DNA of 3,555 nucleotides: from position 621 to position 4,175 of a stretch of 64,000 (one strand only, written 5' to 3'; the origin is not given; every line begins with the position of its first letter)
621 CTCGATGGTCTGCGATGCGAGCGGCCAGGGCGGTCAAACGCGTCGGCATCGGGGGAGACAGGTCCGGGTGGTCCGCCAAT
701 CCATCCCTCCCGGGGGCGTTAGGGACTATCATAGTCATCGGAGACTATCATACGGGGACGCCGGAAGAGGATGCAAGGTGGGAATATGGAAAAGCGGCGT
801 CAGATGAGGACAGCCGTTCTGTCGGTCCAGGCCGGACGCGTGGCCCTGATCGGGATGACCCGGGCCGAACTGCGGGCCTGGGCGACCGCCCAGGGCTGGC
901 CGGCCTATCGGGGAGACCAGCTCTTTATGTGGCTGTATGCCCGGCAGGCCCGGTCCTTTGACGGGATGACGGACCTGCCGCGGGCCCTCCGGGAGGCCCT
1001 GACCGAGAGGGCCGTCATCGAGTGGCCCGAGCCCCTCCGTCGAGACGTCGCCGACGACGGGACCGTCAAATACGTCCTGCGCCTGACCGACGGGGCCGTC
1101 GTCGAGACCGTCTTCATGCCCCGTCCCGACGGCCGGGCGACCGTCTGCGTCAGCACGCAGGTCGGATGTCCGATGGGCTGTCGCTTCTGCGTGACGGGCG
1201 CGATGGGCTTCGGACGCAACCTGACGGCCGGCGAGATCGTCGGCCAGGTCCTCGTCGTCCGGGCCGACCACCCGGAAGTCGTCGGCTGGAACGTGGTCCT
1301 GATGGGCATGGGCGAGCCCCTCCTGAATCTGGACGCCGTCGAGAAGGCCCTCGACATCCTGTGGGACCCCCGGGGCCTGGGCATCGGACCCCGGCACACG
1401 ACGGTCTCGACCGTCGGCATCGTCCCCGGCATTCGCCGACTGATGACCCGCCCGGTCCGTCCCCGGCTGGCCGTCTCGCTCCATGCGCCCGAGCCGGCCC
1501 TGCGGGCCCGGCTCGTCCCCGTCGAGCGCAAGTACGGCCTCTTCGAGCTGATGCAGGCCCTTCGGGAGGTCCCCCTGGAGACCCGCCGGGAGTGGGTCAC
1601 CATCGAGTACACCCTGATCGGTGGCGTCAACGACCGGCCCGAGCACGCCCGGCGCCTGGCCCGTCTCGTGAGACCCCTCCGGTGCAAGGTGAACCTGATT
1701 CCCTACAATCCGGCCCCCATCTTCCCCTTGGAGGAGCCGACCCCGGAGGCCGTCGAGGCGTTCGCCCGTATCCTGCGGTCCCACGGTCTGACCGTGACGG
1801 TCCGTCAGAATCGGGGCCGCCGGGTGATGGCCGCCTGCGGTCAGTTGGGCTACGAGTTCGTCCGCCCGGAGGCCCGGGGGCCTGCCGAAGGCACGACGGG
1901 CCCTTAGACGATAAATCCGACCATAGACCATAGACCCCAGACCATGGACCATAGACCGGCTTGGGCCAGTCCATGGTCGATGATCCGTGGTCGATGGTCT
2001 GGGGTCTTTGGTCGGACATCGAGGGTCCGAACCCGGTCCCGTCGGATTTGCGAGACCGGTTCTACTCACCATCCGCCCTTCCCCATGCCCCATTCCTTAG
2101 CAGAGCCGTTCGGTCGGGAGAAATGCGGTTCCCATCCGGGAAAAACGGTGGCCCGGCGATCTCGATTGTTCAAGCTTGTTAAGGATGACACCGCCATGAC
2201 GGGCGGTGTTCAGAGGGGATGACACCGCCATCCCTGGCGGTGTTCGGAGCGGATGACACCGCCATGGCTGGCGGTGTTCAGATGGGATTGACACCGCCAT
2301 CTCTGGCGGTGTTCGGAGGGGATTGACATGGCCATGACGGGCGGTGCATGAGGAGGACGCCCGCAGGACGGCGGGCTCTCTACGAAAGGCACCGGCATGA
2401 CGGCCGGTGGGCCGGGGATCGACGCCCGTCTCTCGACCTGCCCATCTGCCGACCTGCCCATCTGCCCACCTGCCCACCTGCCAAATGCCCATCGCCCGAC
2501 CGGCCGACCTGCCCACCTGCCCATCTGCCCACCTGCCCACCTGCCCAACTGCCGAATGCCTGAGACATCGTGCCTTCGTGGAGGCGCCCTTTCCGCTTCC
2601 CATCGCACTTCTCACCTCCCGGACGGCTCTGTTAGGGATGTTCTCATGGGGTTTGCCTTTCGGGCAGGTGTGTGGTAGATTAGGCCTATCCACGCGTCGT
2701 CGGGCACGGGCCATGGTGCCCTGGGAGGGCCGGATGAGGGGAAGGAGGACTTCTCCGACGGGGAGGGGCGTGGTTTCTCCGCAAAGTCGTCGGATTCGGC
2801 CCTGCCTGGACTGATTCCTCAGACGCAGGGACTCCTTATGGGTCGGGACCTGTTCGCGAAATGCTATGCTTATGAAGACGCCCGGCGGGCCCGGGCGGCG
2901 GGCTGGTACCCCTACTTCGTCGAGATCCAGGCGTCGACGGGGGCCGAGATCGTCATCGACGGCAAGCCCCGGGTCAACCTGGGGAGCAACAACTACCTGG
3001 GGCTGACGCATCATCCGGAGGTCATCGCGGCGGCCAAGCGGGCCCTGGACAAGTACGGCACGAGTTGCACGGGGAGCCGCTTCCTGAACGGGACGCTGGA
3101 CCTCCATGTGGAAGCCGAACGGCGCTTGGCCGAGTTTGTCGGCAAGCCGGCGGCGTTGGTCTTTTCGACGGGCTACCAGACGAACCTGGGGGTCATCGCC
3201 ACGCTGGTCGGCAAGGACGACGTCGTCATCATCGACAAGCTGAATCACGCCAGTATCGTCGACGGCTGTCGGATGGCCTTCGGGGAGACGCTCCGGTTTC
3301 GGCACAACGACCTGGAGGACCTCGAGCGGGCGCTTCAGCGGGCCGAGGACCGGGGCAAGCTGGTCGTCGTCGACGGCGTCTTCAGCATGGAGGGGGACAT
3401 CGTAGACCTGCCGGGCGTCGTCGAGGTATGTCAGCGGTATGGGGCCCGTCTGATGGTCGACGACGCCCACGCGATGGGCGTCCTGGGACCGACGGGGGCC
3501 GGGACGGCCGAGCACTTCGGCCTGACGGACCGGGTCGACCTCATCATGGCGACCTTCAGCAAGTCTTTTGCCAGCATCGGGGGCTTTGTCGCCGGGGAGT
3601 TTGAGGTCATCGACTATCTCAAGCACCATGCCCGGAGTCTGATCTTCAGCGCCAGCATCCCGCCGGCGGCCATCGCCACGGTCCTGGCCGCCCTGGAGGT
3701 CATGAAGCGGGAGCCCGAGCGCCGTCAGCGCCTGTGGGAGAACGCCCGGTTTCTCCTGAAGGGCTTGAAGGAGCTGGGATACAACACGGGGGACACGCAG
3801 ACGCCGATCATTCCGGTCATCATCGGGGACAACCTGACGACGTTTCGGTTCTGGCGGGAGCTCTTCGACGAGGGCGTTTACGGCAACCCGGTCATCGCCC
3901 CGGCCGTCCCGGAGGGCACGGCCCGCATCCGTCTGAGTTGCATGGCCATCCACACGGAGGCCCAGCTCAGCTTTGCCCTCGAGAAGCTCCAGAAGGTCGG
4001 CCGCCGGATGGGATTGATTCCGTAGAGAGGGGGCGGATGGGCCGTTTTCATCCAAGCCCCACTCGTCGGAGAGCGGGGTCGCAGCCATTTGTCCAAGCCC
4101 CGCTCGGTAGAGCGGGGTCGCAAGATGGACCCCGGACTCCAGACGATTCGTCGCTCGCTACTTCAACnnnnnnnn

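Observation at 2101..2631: Four-copy composite MITE-like element with a structured leader, a variable-number 34-bp hairpin-unit array and an octamer array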

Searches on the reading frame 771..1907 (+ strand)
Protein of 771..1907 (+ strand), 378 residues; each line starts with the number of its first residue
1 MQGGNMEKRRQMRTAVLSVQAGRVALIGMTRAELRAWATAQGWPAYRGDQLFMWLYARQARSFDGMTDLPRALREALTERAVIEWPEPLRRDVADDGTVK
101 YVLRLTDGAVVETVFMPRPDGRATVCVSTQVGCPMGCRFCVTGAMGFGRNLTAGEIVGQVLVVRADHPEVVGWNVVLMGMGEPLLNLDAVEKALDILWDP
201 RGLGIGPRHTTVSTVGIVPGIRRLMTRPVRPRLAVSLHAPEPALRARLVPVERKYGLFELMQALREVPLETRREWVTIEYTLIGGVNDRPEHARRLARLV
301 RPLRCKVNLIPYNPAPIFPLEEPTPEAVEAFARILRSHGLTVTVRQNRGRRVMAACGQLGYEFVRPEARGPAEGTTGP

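Call 43: search_protein_families(library=pfam, proteins=[window:771-1907:+], max_evalue=0.0001)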
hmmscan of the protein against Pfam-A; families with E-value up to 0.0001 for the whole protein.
window:771-1907:+ (378 aa): 2 families
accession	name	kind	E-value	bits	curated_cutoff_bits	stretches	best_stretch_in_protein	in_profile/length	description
PF21016.3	RlmN_N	-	4.3e-14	52.4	24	1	25-83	2-60/60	Ribosomal RNA large subunit methyltransferase N-terminal domain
PF04055.27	Radical_SAM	-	5.2e-14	53.2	29.5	1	128-294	2-163/166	Radical SAM superfamily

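Call 52: list_cluster_members(proteins=[window:771-1907:+, window:9481-10413:+, window:5560-6984:-, window:17185-20823:+, window:21006-22457:+, window:43325-45169:-, window:47803-49029:+, window:58560-61553:+, window:30671-32029:-, window:14317-15738:-])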
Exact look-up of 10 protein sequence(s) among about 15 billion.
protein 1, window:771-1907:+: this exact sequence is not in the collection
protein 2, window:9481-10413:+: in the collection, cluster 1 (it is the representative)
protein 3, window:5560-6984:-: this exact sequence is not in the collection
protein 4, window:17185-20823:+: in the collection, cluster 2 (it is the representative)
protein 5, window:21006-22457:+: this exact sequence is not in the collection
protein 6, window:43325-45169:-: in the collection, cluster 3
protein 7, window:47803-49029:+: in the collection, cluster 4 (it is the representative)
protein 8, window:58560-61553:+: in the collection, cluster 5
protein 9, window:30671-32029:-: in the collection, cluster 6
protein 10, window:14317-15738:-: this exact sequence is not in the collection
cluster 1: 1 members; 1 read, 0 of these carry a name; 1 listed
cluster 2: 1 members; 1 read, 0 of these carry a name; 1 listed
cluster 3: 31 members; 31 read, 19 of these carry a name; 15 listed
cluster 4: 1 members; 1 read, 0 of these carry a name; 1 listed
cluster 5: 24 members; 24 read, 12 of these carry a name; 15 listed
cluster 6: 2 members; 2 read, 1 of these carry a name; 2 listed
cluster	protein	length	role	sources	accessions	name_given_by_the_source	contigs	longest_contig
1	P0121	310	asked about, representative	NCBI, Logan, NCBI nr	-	-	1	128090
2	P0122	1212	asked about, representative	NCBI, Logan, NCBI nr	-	-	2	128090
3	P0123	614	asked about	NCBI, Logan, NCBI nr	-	-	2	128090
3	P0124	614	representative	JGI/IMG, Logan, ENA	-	-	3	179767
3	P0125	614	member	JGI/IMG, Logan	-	phosphotransferase system enzyme I (PtsI)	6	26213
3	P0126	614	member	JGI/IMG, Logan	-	phosphotransferase system enzyme I (PtsI)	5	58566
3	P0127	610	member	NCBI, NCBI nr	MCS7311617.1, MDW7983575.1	MAG: phosphoenolpyruvate--protein phosphotransferase [Acidobacteria bacterium] | phosphoenolpyruvate--protein phosphotransferase [Acidobacteriota bacterium]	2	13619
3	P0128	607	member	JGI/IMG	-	phosphotransferase system enzyme I (PtsI)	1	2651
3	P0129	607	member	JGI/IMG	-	phosphotransferase system enzyme I (PtsI)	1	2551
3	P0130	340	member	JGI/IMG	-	phosphotransferase system enzyme I (PtsI)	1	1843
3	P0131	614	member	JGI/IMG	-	phosphotransferase system enzyme I (PtsI)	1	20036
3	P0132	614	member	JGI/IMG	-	phosphotransferase system enzyme I (PtsI)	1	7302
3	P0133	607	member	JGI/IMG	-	phosphotransferase system enzyme I (PtsI)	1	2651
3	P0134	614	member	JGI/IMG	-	phosphotransferase system enzyme I (PtsI)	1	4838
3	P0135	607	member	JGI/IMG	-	phosphotransferase system enzyme I (PtsI)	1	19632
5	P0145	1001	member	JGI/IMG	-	ATP-dependent RNA helicase HelY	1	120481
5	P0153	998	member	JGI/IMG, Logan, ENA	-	-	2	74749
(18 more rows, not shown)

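Call 53: find_encoding_contigs(protein=P0145, flank=10000, max_places=4)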
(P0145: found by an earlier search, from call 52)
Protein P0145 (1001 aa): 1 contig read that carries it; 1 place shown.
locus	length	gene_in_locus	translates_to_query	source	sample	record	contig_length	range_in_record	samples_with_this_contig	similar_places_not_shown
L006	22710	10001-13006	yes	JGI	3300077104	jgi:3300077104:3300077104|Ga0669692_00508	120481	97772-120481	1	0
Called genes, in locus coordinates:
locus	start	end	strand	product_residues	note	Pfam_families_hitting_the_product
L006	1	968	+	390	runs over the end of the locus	PF02771:Acyl-CoA_dh_N, PF02770:Acyl-CoA_dh_M, PF00441:Acyl-CoA_dh_1, PF22924:ACOX_C_alpha1 (faint), PF08028:Acyl-CoA_dh_2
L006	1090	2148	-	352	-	PF20706:GT4-conflict, PF00534:Glycos_transf_1, PF13692:Glyco_trans_1_4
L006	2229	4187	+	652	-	PF13623:SurA_N_2 (weak), PF13624:SurA_N_3, PF13145:Rotamase_2, PF13616:Rotamase_3, PF00639:Rotamase, PF13145:Rotamase_2 (weak)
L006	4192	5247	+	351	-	PF25084:LbH_EIF2B (faint), PF25087:GMPPB_C, PF00132:Hexapep (weak)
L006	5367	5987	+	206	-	-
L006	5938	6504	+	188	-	PF03602:Cons_hypoth95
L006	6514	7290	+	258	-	PF04493:Endonuclease_5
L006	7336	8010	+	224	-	PF01135:PCMT, PF00398:RrnaAD (weak), PF13847:Methyltransf_31, PF08241:Methyltransf_11 (weak), PF13649:Methyltransf_25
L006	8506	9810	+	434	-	-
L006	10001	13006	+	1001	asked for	PF00270:DEAD, PF04851:ResIII, PF22527:DEXQc_Suv3, PF00271:Helicase_C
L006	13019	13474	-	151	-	PF14464:Prok-JAB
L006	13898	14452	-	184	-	-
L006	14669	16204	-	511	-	PF00069:Pkinase, PF07714:PK_Tyr_Ser-Thr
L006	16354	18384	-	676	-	PF00999:Na_H_Exchanger, PF02254:TrkA_N, PF02080:TrkA_C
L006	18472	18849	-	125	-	-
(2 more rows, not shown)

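Call 54: find_encoding_contigs(protein=P0153, flank=10000, max_places=4)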
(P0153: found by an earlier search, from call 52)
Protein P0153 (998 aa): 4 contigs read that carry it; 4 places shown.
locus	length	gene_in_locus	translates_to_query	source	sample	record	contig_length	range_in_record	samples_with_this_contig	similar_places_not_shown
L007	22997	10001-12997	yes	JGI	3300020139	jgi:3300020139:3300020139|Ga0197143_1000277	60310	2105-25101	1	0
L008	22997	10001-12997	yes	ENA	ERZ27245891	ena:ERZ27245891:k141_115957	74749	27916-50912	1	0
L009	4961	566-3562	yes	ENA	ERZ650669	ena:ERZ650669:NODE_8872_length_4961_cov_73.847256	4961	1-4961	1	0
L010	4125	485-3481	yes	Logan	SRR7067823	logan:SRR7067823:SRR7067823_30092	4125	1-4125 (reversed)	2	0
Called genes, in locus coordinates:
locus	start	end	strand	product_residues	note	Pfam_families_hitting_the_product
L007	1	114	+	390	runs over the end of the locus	PF02771:Acyl-CoA_dh_N, PF02770:Acyl-CoA_dh_M, PF00441:Acyl-CoA_dh_1, PF22924:ACOX_C_alpha1 (faint), PF08028:Acyl-CoA_dh_2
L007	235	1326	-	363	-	PF20706:GT4-conflict, PF00534:Glycos_transf_1, PF13692:Glyco_trans_1_4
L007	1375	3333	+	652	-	PF13623:SurA_N_2 (weak), PF13624:SurA_N_3, PF13145:Rotamase_2, PF13616:Rotamase_3, PF00639:Rotamase, PF13145:Rotamase_2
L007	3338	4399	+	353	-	PF25084:LbH_EIF2B (faint), PF25087:GMPPB_C, PF00132:Hexapep (weak), PF14602:Hexapep_2 (faint), PF00132:Hexapep (weak)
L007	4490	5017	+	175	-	-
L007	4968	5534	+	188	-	PF03602:Cons_hypoth95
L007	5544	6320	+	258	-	PF04493:Endonuclease_5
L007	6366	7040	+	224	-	PF01135:PCMT, PF00398:RrnaAD (weak), PF13847:Methyltransf_31, PF08241:Methyltransf_11 (weak), PF13649:Methyltransf_25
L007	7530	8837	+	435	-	-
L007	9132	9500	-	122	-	-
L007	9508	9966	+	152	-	PF12644:DUF3782 (weak)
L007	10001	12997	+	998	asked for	PF00270:DEAD, PF04851:ResIII, PF22527:DEXQc_Suv3, PF00271:Helicase_C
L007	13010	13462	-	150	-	PF14464:Prok-JAB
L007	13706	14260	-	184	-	-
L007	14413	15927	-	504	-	PF00069:Pkinase, PF07714:PK_Tyr_Ser-Thr, PF03109:ABC1 (faint)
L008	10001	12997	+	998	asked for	PF00270:DEAD, PF04851:ResIII, PF22527:DEXQc_Suv3, PF00271:Helicase_C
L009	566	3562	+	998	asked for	PF00270:DEAD, PF04851:ResIII, PF22527:DEXQc_Suv3, PF00271:Helicase_C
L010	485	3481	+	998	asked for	PF00270:DEAD, PF04851:ResIII, PF22527:DEXQc_Suv3, PF00271:Helicase_C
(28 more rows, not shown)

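Call 83: find_encoding_contigs(protein=P0124, flank=10000, max_places=4)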
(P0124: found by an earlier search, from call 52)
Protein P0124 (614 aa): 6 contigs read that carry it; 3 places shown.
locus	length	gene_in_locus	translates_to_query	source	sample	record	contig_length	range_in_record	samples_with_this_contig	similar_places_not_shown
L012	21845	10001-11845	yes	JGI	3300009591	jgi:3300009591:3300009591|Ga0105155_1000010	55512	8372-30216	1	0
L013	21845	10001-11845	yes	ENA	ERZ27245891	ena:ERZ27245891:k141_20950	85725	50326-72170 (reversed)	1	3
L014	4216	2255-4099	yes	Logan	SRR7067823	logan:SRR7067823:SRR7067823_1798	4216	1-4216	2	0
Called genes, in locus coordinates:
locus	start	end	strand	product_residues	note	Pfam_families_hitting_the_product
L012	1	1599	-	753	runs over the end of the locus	PF07660:STN (weak), PF03958:Secretin_N (weak), PF00263:Secretin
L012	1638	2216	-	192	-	-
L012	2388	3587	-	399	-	PF12704:MacB_PCD, PF02687:FtsX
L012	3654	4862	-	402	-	PF12704:MacB_PCD, PF02687:FtsX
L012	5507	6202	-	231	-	PF00005:ABC_tran, PF02463:SMC_N (weak), PF13304:AAA_21 (faint)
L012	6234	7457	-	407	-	PF25919:BSH_CusB (faint), PF00364:Biotin_lipoyl (faint), PF25917:BSH_RND, PF25973:BSH_CzcB (weak), PF25984:BSH_YknX (faint), PF25990:Beta-barrel_YknX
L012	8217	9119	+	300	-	PF00990:GGDEF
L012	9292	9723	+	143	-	PF03610:EIIA-man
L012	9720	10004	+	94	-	PF00381:PTS-HPr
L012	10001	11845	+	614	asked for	PF05524:PEP-utilisers_N, PF00391:PEP-utilizers, PF02896:PEP-utilizers_C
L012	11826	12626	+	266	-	PF00005:ABC_tran, PF13304:AAA_21 (faint)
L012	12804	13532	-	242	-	PF21948:LplA-B_cat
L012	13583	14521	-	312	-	PF03308:MeaB, PF03193:RsgA_GTPase (faint), PF02492:cobW (faint), PF03029:ATP_bind_1 (faint)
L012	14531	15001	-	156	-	PF03745:DUF309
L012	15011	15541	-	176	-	PF00702:Hydrolase (faint), PF08282:Hydrolase_3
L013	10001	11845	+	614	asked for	PF05524:PEP-utilisers_N, PF00391:PEP-utilizers, PF02896:PEP-utilizers_C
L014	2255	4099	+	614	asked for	PF05524:PEP-utilisers_N, PF00391:PEP-utilizers, PF02896:PEP-utilizers_C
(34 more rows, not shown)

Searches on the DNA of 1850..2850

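Call 69: search_rna_families(source=window, start=1850, end=2850, threshold=evalue, max_evalue=1)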
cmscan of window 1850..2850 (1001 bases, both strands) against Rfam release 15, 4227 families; matches with E-value up to 1: 6.
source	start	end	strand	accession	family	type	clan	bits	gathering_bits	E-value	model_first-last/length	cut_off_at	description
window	1918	2016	+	RF03311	MIR169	Gene; miRNA;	-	23.4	80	0.056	1-111/111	no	MIR169 microRNA precursor family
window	1926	2013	+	RF03214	mir-769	Gene; miRNA;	-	22.1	57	0.13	1-81/81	no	mir-769 microRNA precursor family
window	1916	2015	+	RF03645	mir-9080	Gene; miRNA;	-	21.3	100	0.13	1-108/108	no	mir-9080 microRNA precursor family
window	2218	2280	+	RF01014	mir-1306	Gene; miRNA;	-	20.2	70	0.18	1-72/72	no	mir-1306 microRNA precursor family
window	2393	2459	-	RF00870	mir-423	Gene; miRNA;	-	20.1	71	0.38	1-81/81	no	mir-423 microRNA precursor family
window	1913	2019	-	RF04153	MIR856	Gene; miRNA;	-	17.7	297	0.096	1-258/258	no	MIR856 microRNA precursor family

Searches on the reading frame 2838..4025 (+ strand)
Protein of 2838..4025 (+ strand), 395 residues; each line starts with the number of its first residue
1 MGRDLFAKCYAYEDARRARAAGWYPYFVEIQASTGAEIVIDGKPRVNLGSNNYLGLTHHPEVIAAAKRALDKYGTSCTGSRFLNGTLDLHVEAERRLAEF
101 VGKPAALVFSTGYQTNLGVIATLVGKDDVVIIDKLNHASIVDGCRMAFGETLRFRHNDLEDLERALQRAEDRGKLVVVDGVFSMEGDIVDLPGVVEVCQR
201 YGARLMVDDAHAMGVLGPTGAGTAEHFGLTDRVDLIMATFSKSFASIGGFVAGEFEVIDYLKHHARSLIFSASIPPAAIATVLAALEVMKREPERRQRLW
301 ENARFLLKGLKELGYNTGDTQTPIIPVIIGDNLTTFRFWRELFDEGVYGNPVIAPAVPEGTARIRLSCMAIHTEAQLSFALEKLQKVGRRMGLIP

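Call 16: find_encoding_contigs(protein=window:2838-4025:+, flank=10000, max_places=10)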
Protein window:2838-4025:+ (395 aa): 2 contigs read that carry it; 1 place shown.
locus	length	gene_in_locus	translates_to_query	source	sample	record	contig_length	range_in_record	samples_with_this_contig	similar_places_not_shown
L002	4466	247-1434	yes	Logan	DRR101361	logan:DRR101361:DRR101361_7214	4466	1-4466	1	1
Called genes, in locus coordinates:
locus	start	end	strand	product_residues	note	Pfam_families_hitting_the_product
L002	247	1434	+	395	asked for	PF00155:Aminotran_1_2, PF01053:Cys_Met_Meta_PP (weak), PF01212:Beta_elim_lyase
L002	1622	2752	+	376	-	-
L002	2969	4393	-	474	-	-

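Call 21: find_homologous_proteins(query=window:2838-4025:+, max_evalue=1e-60)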
Query window:2838-4025:+ (395 aa): 7999 proteins with E <= 1e-60 among 8000 candidates; the best 120 are listed.
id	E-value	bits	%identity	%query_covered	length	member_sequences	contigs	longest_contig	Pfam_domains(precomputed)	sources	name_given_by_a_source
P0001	1.8e-259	878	98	100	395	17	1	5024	PF00155.28,PF01212.28,PF01053.27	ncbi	-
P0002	6.5e-222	755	82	100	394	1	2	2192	PF00155.28,PF01212.28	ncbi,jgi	-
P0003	2.3e-221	753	82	100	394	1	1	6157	PF00155.28,PF01212.28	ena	-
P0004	2.2e-206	704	78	100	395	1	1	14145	PF00155.28,PF00266.26,PF01212.28,PF01053.27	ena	-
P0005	3.3e-203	693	77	100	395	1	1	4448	PF00155.28,PF00266.26,PF01212.28,PF01053.27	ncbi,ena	-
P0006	5.0e-199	679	75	100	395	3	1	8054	PF00155.28,PF01212.28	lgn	-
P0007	2.0e-181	621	67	99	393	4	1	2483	PF00155.28,PF01212.28,PF01053.27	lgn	-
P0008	8.1e-174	596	66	99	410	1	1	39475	PF00155.28,PF00266.26,PF01212.28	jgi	jgi:8-amino-7-oxononanoate synthase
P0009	7.9e-171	587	64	99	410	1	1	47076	PF00155.28,PF01212.28,PF01053.27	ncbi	-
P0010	1.1e-170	586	66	99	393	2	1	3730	PF00155.28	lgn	-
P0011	1.5e-170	586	66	99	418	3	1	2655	PF00155.28,PF01212.28,PF01053.27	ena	-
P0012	6.9e-170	583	66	99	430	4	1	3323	PF00155.28,PF01212.28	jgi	jgi:8-amino-7-oxononanoate synthase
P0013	9.4e-170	583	66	99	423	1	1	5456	PF00155.28,PF01212.28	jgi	jgi:8-amino-7-oxononanoate synthase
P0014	6.1e-169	580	63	99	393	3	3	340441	PF00155.28,PF00266.26,PF01212.28,PF01053.27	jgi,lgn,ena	-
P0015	8.5e-169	580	64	99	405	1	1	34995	PF00155.28,PF01212.28,PF01053.27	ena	-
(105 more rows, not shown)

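Call 23: find_encoding_contigs(protein=P0001, flank=10000, max_places=6)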
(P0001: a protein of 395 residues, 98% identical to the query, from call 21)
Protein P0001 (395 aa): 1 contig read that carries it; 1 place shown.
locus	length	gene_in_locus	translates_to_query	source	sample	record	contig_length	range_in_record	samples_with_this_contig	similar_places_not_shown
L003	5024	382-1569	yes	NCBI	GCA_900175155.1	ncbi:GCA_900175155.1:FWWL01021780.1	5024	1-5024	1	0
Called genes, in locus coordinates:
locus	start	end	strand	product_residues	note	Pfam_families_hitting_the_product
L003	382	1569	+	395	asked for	PF00155:Aminotran_1_2, PF01053:Cys_Met_Meta_PP (faint), PF01212:Beta_elim_lyase (weak)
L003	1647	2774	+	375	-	PF00583:Acetyltransf_1 (faint)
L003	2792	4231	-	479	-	PF00483:NTP_transferase, PF01128:IspD (weak), PF12804:NTP_transf_3, PF25084:LbH_EIF2B, PF25087:GMPPB_C, PF00132:Hexapep, PF14602:Hexapep_2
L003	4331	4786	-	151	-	PF02643:DUF192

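Call 24: find_encoding_contigs(protein=P0004, flank=10000, max_places=4)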
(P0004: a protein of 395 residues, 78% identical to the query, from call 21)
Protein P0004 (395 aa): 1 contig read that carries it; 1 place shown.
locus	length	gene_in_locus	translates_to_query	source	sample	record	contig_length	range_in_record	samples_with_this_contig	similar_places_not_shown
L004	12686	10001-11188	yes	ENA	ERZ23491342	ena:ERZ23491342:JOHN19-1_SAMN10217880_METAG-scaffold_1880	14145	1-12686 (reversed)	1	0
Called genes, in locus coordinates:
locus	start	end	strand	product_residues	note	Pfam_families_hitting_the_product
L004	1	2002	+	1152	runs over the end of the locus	?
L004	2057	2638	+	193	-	-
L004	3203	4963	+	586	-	PF00069:Pkinase, PF07714:PK_Tyr_Ser-Thr, PF01636:APH (faint), PF17667:Pkinase_fungal (weak), PF03109:ABC1, PF08308:PEGA (faint)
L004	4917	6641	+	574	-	-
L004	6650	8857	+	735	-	PF08308:PEGA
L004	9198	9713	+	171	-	PF13505:OMP_b-brl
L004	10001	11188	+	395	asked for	PF00155:Aminotran_1_2, PF00266:Aminotran_5 (weak), PF01053:Cys_Met_Meta_PP (weak), PF01212:Beta_elim_lyase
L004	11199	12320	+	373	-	PF00583:Acetyltransf_1 (faint)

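Call 25: find_encoding_contigs(protein=P0003, flank=10000, max_places=4)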
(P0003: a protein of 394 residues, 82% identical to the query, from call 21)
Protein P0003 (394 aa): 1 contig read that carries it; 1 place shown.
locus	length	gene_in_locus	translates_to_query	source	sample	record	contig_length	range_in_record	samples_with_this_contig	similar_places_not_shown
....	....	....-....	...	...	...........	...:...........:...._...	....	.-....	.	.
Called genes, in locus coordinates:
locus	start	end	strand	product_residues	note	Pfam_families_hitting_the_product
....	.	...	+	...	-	?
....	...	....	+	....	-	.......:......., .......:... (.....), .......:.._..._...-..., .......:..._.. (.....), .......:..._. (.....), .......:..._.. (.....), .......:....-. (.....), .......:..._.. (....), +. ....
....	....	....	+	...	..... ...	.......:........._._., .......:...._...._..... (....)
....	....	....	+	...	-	?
